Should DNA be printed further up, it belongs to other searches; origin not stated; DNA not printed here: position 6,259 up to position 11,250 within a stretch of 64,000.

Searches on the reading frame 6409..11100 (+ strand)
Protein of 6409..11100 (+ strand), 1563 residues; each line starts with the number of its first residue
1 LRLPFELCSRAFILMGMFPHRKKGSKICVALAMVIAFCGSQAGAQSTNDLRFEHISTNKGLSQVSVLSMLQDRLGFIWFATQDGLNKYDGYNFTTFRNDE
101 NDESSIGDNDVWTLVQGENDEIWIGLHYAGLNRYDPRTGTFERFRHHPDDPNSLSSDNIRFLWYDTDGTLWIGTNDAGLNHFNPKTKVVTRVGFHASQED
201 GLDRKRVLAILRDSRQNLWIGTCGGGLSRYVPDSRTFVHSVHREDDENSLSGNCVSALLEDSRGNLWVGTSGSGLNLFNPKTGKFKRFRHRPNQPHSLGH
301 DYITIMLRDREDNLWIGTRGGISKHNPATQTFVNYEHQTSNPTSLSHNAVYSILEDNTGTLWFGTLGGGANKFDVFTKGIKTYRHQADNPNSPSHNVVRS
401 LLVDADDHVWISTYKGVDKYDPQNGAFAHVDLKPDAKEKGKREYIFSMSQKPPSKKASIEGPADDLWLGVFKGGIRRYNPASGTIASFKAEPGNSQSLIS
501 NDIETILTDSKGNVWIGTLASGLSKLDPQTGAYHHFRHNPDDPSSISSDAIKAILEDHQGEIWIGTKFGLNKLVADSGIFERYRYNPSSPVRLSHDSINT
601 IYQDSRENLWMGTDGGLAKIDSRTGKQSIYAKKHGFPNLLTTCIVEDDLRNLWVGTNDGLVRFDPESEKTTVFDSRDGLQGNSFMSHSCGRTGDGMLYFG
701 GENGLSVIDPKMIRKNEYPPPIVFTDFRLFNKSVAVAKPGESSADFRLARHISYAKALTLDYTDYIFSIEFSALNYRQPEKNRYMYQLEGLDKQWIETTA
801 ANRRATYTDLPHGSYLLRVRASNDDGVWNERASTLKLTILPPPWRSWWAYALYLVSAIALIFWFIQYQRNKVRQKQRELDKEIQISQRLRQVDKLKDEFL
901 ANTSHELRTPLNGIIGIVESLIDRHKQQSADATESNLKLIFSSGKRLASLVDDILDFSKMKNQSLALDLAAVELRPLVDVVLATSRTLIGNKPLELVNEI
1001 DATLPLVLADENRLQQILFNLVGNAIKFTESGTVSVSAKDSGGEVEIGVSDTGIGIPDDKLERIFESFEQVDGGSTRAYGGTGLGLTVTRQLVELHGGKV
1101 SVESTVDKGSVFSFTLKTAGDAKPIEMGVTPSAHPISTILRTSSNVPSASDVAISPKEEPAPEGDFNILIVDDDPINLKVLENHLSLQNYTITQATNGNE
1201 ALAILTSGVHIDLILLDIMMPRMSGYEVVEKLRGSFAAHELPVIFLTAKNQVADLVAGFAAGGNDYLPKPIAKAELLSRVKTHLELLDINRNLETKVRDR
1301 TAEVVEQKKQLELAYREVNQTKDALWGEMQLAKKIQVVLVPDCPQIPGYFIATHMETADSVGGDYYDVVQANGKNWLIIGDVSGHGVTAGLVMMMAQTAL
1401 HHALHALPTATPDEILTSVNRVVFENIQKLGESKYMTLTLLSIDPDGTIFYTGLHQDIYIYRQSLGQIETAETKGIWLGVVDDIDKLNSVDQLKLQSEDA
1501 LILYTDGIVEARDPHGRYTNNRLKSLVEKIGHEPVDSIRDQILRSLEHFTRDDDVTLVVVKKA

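Call 47: search_protein_families(library=pfam, proteins=[window:6409-11100:+], max_evalue=0.00001)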
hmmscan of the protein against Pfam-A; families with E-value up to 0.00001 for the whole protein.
window:6409-11100:+ (1563 aa): 8 families
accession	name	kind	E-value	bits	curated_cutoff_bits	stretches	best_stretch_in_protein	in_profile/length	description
PF07494.17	Reg_prop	-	1.9e-51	165.8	20.4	0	249-272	1-24/24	Two component regulator propeller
PF07228.17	SpoIIE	-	1.4e-34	120.2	25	1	1373-1561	3-190/192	Stage II sporulation protein E (SpoIIE)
PF02518.31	HATPase_c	-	2.7e-32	111.9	26.4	1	1010-1118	2-109/111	Histidine kinase-, DNA gyrase B-, and HSP90-like ATPase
PF00072.30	Response_reg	-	8.7e-28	97.2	30.2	1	1168-1281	1-111/111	Response regulator receiver domain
PF07495.19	Y_Y_Y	-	9.8e-18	64.3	26.6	1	775-840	1-65/65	Y_Y_Y domain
PF00512.31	HisKA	-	1e-16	61.1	26.9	1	896-962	2-65/66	His Kinase A (phospho-acceptor) domain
PF08450.18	SGL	-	7.8e-11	42.5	26.3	0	242-431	28-221/246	SMP-30/Gluconolactonase/LRE-like region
PF23748.1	Beta-prop_LRRK2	-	1.5e-07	31.2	26.9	0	242-282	263-303/359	LRRK2 beta propeller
